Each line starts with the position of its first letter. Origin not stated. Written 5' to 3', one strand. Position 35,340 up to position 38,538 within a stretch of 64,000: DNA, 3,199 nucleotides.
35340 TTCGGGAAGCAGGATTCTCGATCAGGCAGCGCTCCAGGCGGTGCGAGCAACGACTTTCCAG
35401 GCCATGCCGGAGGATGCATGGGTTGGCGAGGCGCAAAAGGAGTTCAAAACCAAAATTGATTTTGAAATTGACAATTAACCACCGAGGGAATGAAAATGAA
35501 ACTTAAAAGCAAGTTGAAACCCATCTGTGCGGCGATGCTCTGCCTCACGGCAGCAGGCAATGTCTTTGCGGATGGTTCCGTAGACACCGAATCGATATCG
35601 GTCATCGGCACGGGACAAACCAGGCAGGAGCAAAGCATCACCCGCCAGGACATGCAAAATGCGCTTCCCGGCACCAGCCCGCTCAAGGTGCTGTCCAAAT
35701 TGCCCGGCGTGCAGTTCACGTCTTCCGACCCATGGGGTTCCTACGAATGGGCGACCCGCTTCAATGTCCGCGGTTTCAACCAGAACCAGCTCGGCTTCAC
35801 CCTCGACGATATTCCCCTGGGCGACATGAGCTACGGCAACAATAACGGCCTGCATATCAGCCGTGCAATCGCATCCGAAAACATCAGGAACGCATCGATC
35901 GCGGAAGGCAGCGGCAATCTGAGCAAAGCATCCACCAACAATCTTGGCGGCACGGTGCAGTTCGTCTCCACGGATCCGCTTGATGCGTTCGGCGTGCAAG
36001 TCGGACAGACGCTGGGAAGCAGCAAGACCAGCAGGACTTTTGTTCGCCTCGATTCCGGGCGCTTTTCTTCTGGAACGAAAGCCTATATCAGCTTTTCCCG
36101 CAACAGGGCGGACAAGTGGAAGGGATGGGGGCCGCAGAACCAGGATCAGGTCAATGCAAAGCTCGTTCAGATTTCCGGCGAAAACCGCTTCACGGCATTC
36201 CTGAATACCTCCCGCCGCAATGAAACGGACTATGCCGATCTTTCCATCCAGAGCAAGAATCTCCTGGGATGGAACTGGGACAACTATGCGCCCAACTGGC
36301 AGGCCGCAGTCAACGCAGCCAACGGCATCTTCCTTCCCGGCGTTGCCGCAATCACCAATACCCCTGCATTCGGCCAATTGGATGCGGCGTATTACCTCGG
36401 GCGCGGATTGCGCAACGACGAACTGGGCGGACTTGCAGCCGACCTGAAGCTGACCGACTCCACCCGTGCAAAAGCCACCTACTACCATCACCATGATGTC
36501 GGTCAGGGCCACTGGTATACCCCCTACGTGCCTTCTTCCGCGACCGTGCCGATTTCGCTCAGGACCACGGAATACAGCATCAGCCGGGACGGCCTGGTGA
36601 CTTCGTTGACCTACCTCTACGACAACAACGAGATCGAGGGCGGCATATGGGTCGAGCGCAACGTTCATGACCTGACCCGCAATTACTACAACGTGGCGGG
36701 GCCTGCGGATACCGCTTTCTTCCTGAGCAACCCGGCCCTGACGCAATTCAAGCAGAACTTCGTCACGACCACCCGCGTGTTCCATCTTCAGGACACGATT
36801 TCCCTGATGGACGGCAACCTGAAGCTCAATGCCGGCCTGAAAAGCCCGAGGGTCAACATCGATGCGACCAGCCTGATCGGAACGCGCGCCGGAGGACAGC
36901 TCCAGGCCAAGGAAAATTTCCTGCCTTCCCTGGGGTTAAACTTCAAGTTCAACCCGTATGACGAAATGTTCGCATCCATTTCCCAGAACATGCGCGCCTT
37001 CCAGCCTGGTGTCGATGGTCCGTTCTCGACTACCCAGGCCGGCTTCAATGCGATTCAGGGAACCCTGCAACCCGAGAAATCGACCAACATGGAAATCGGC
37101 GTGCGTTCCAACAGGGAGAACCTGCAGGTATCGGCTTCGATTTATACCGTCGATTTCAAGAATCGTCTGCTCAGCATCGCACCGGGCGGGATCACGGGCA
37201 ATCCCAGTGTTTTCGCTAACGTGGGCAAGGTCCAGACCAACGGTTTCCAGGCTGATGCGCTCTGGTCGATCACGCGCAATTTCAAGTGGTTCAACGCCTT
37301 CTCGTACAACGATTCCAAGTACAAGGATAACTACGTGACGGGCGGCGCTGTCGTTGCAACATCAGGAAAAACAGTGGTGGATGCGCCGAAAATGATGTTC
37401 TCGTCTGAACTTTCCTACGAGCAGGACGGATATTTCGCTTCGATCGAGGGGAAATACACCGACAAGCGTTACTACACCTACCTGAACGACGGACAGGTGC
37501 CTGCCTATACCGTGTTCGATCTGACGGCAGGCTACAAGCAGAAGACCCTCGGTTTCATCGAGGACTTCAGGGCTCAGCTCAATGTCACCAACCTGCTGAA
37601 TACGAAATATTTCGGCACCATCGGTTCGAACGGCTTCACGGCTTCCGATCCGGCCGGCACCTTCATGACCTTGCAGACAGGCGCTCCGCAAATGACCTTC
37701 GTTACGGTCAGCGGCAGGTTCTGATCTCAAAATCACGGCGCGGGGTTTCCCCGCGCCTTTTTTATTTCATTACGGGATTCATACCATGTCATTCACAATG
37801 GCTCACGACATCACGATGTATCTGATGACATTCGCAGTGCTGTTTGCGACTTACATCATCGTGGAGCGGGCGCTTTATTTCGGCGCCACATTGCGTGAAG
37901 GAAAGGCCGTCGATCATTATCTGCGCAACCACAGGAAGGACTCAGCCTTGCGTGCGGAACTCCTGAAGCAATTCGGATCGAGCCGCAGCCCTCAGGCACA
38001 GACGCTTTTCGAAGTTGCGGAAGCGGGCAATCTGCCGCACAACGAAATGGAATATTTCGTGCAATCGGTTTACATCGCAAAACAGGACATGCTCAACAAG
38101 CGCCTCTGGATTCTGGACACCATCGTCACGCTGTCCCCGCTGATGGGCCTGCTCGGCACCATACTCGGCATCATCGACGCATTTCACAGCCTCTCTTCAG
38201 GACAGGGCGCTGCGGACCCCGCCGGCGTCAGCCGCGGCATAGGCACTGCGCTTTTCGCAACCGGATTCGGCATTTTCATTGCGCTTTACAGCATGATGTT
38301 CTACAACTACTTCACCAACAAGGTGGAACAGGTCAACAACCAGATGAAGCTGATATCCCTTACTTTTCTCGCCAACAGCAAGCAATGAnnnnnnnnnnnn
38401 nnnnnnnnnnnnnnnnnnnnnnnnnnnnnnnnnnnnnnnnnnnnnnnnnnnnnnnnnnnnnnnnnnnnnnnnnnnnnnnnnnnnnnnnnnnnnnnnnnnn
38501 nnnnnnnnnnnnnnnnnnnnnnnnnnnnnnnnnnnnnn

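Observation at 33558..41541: TonB receptor unit followed by ExbB translationally coupled to two secreted phosphoesterases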

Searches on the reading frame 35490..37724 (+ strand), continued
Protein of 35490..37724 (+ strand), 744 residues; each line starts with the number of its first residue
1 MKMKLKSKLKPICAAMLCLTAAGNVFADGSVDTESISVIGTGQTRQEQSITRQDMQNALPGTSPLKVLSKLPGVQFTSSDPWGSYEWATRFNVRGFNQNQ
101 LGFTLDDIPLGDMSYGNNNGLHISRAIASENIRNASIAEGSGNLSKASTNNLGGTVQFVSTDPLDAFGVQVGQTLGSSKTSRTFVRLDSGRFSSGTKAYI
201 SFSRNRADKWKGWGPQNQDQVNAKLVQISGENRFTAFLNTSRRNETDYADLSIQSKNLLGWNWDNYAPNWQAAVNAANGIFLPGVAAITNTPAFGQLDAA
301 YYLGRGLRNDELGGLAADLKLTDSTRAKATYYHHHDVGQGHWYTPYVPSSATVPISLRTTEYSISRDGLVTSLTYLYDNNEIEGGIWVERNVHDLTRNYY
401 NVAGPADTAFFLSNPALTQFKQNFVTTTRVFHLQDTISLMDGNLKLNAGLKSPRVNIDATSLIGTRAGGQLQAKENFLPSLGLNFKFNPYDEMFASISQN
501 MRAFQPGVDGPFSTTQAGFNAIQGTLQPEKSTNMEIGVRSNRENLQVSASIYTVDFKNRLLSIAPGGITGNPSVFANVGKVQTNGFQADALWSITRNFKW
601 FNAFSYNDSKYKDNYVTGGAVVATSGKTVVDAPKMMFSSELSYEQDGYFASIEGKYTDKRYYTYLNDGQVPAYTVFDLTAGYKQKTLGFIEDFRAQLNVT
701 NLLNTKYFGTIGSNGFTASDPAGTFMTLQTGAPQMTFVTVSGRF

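Call 59: search_protein_families(library=pfam, proteins=[L092:2000-4357:+, L096:12285-15347:-, L096:10360-12060:+, L128:6070-7518:+, L139:5007-6179:-, L150:10278-11318:-, L087:2305-3690:-, L095:4112-5923:+, L143:13416-15158:+, L149:2059-3801:+], max_evalue=0.0001)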
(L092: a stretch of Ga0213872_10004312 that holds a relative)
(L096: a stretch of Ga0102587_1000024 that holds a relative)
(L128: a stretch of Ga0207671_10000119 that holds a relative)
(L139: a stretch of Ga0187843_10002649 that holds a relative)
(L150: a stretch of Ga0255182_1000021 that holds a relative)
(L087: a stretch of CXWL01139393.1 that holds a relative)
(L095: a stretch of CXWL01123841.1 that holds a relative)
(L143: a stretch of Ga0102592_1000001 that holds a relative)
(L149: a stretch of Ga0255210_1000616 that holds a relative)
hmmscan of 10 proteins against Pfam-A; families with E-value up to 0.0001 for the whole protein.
L092:2000-4357:+ (785 aa): 4 families
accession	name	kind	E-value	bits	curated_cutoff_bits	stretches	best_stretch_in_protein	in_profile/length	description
PF00563.25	EAL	-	1.6e-76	257.2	31.3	1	527-761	3-236/236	EAL domain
PF00990.26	GGDEF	-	2.4e-40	138.4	23.8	1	347-505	2-160/161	Diguanylate cyclase, GGDEF domain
PF00989.32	PAS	-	2.8e-07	31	22.6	1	221-331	2-112/113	PAS fold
PF13426.13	PAS_9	-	5.2e-07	30.3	27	1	231-334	2-103/103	PAS domain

L096:12285-15347:- (1020 aa): 5 families
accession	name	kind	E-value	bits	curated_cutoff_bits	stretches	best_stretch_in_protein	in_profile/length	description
PF00990.26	GGDEF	-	1.3e-45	155.5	23.8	1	853-1011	2-160/161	Diguanylate cyclase, GGDEF domain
PF07494.17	Reg_prop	-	8.6e-44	142.3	20.4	1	546-568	1-23/24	Two component regulator propeller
PF07495.19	Y_Y_Y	-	1.9e-19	69.8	26.6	1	727-790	2-64/65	Y_Y_Y domain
PF08450.18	SGL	-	9.4e-13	48.8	26.3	0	101-240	21-151/246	SMP-30/Gluconolactonase/LRE-like region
PF21959.2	DUF6923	-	7.2e-05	23.1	27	0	614-679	62-128/234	Repeat of unknown function (DUF6923)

L096:10360-12060:+ (566 aa): 4 families
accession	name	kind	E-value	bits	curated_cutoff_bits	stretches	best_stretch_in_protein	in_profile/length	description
PF00015.26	MCPsignal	-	1.8e-56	191.1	34.6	1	325-481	2-172/172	Methyl-accepting chemotaxis protein (MCP) signalling domain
PF12729.13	4HB_MCP_1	-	5.7e-31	107.9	27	1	6-186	1-181/181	Four helix bundle sensory module for signal transduction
PF00672.30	HAMP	-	5.7e-10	39.8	25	1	210-261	1-52/53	HAMP domain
PF02203.21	TarH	-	1.6e-08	35.1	25.2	1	6-172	4-174/177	Tar ligand binding domain homologue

L128:6070-7518:+ (482 aa): 2 families
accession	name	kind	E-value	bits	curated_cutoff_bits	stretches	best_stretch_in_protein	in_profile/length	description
PF01663.27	Phosphodiest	-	8.8e-48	164.1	23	1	65-368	1-281/342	Type I phosphodiesterase / nucleotide pyrophosphatase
PF00884.28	Sulfatase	-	8.3e-07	29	25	0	65-173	3-98/301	Sulfatase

L139:5007-6179:- (390 aa): 0 families

L150:10278-11318:- (346 aa): 1 family
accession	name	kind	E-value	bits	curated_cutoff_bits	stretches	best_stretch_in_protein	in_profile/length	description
PF09423.15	PhoD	-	9e-16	58.4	27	1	41-289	16-292/343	PhoD-like phosphatase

L087:2305-3690:- (461 aa): 1 family
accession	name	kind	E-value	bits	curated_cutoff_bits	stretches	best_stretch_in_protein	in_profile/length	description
PF03009.23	GDPD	-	1.5e-25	91.2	23.6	1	49-303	1-174/244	Glycerophosphoryl diester phosphodiesterase family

L095:4112-5923:+ (603 aa): 1 family
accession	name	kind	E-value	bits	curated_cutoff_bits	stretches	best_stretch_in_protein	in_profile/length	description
PF05960.17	DUF885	-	2.3e-179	598.9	32.4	1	64-594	1-532/532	Bacterial protein of unknown function (DUF885)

L143:13416-15158:+ (580 aa): 1 family
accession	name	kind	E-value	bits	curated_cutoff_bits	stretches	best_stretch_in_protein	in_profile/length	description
PF00528.27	BPD_transp_1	-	8.1e-11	42.4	26.4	1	406-568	14-176/184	Binding-protein-dependent transport system inner membrane component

L149:2059-3801:+ (580 aa): 1 family
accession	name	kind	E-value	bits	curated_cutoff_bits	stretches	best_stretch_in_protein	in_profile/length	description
PF01019.26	G_glu_transpept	-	5e-176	586.9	27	1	63-572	2-510/512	Gamma-glutamyltranspeptidase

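Call 67: search_solved_structures(query=A3, max_evalue=0.001)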
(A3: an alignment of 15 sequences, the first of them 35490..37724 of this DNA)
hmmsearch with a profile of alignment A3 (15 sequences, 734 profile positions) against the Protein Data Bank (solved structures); distinct sequences matched with E-value up to 0.001: 21.
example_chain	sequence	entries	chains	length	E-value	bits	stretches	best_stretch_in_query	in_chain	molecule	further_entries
5nec_A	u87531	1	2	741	2e-19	72.4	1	413-703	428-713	TonB-dependent siderophore receptor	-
9c4o_A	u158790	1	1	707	3.5e-13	51.7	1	427-704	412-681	Pyrroloquinoline quinone transporter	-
6v81_A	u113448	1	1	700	7.2e-13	50.7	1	427-704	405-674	Probable TonB-dependent receptor YncD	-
1pnz_A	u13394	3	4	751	3.3e-11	45.2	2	488-698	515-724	Iron(III) dicitrate transport protein fecA precursor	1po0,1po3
1kmo_A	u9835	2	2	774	3.7e-11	45.1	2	488-698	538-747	Iron(III) dicitrate transport protein fecA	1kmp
6i96_A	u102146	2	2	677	1.2e-09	40.1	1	509-704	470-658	Metal-pseudopaline receptor CntO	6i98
6i97_A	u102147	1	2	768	1.5e-09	39.7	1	509-704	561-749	Metal-pseudopaline receptor CntO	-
6z8a_A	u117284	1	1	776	1.6e-09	39.7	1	509-704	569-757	Ferrioxamine receptor FoxA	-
8b43_A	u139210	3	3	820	1.7e-09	39.6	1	509-704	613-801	Metal-pseudopaline receptor CntO | Ferrioxamine receptor FoxA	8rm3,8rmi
5fr8_A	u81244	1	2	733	4.4e-08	34.9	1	507-583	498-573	TONB-DEPENDENT SIDEROPHORE RECEPTOR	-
6r1f_A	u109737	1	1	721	1.5e-07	33.1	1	498-715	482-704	Ferric enterobactin receptor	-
5m9b_A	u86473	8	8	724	1.7e-07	32.9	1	498-715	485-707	Ferric enterobactin receptor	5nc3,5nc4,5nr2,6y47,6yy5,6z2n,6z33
5out_A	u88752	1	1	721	1.8e-07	32.9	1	498-715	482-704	Ferric enterobactin receptor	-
6q5e_A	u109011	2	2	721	1.8e-07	32.9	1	498-715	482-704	Ferric enterobactin receptor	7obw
5mzs_A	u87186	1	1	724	1.8e-07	32.9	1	498-715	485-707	Ferric enterobactin receptor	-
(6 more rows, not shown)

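Call 69: search_protein_families(library=pfam, proteins=[L096:2203-3249:-, L104:2105-2710:+, L129:2660-3511:-, L149:3838-5253:-, L107:5392-6510:+, L108:6518-7798:-, L115:12079-14190:+, L129:6549-7793:-, L149:5250-6827:-, L151:3478-4515:-], max_evalue=0.0001)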
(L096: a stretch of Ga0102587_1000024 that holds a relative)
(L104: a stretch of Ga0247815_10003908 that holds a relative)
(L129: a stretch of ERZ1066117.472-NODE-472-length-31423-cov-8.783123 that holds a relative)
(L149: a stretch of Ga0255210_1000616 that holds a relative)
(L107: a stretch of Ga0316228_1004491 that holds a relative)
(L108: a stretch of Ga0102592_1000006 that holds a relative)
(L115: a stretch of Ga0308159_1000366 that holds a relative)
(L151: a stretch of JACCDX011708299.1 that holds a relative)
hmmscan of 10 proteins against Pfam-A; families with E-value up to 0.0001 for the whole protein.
L096:2203-3249:- (348 aa): 2 families
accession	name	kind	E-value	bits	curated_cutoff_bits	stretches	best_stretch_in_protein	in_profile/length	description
PF00126.33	HTH_1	-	1.1e-15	57.8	26.6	1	59-116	2-60/60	Bacterial regulatory helix-turn-helix protein, lysR family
PF03466.25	LysR_substrate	-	1.5e-08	34.8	28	1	139-313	2-177/209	LysR substrate binding domain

L104:2105-2710:+ (201 aa): 1 family
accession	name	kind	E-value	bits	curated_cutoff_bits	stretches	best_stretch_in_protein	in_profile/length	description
PF01810.24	LysE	-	5e-35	121.2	25.6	1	16-200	3-189/193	LysE type translocator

L129:2660-3511:- (283 aa): 1 family
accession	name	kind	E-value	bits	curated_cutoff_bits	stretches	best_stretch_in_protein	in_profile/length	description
PF04378.19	RsmJ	-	1e-73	248.1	27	1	34-279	3-244/245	Ribosomal RNA large subunit methyltransferase D, RlmJ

L149:3838-5253:- (471 aa): 1 family
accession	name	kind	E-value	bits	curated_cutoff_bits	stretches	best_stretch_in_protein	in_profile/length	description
PF03553.21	Na_H_antiporter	-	3.9e-59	200.8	23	2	170-464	1-303/303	Na+/H+ antiporter family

L107:5392-6510:+ (372 aa): 3 families
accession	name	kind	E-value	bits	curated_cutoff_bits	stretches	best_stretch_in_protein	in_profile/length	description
PF00005.33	ABC_tran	-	1.1e-37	130.1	25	1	31-172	2-136/137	ABC transporter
PF08402.16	TOBE_2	-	4.3e-11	43.2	21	1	290-370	2-76/76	TOBE domain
PF02463.25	SMC_N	-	2.4e-05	24.3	40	0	112-219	114-213/220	RecF/RecN/SMC N terminal domain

L108:6518-7798:- (426 aa): 1 family
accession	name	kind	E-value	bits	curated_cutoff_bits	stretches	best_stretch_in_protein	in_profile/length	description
PF01566.24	Nramp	-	1.9e-85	287.5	29.8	1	34-399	1-356/357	Natural resistance-associated macrophage protein-like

L115:12079-14190:+ (703 aa): 2 families
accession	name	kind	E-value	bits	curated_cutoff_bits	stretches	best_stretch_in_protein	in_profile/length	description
PF00593.30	TonB_dep_Rec_b-barrel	-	9e-62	210.8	27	1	241-672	1-436/436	TonB dependent receptor-like, beta-barrel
PF07715.20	Plug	-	2.7e-22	79.7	23.9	1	71-171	2-107/107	TonB-dependent Receptor Plug Domain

L129:6549-7793:- (414 aa): 4 families
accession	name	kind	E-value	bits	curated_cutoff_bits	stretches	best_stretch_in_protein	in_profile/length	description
PF13692.12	Glyco_trans_1_4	-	1.7e-29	103.3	27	1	240-367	4-136/142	Glycosyl transferases group 1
PF13439.12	Glyco_transf_4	-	3.8e-29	102.3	28.5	1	51-204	1-155/170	Glycosyltransferase Family 4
PF00534.26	Glycos_transf_1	-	2.1e-26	93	26.4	1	225-369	3-154/172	Glycosyl transferases group 1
PF13579.12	Glyco_trans_4_4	-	2.8e-21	76.9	29.7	1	52-203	1-147/158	Glycosyl transferase 4-like domain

L149:5250-6827:- (525 aa): 1 family
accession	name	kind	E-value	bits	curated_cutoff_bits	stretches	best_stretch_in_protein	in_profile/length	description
PF01235.23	Na_Ala_symp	-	1.6e-95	321.2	24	1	75-490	4-381/392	Sodium:alanine symporter family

L151:3478-4515:- (345 aa): 1 family
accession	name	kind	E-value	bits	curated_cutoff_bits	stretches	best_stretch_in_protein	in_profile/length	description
PF01676.23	Metalloenzyme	-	2.6e-06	27.6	24.3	1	181-249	143-206/252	Metalloenzyme superfamily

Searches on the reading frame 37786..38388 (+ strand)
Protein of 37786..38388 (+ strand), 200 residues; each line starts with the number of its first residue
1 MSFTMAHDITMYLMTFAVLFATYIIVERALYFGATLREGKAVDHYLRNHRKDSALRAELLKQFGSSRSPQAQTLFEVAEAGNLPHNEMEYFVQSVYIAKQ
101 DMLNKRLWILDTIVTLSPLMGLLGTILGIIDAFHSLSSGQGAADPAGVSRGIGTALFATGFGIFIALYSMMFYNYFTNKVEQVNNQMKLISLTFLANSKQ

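Call 5: search_protein_families(library=pfam, proteins=[window:37786-38388:+])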
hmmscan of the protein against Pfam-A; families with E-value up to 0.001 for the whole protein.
window:37786-38388:+ (200 aa): 1 family
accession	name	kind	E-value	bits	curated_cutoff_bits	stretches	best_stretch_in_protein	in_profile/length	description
PF01618.21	MotA_ExbB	-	2.4e-27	95.7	22.9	1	87-188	26-126/127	MotA/TolQ/ExbB proton channel family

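Call 6: search_protein_families(library=ncbifam, proteins=[window:37786-38388:+])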
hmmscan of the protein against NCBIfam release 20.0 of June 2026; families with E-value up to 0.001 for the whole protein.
window:37786-38388:+ (200 aa): 9 families
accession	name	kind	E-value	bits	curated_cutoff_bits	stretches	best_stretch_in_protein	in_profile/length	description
TIGR02796.1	tolQ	equivalog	1.4e-21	77.3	221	1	84-196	100-212/216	protein TolQ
TIGR02805.1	exbB2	equivalog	7.5e-16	58.5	135.35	1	100-188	48-135/138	TonB-system energizer ExbB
TIGR02797.1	exbB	equivalog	3.4e-13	49.9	206.2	1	100-186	112-197/211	tonB-system energizer ExbB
NF008066.0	PRK10801.1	equivalog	5.4e-13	49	403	1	102-187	122-206/230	Tol-Pal system protein TolQ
NF007722.0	PRK10414.1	equivalog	2e-10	40.6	402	1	109-183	132-205/244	tol-pal system-associated acyl-CoA thioesterase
NF006583.0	PRK09109.1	equivalog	6.9e-05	22.1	237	1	109-181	145-208/246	flagellar motor protein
NF006284.1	PRK08456.1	equivalog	0.00019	20.7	380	1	107-181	145-208/252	flagellar motor stator protein MotA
NF005997.1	PRK08124.1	equivalog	0.00038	19.5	340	1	108-183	145-211/259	flagellar motor stator protein MotA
TIGR03818.1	MotA1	equivalog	0.00042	19.5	303.8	1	79-196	134-247/282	flagellar motor stator protein MotA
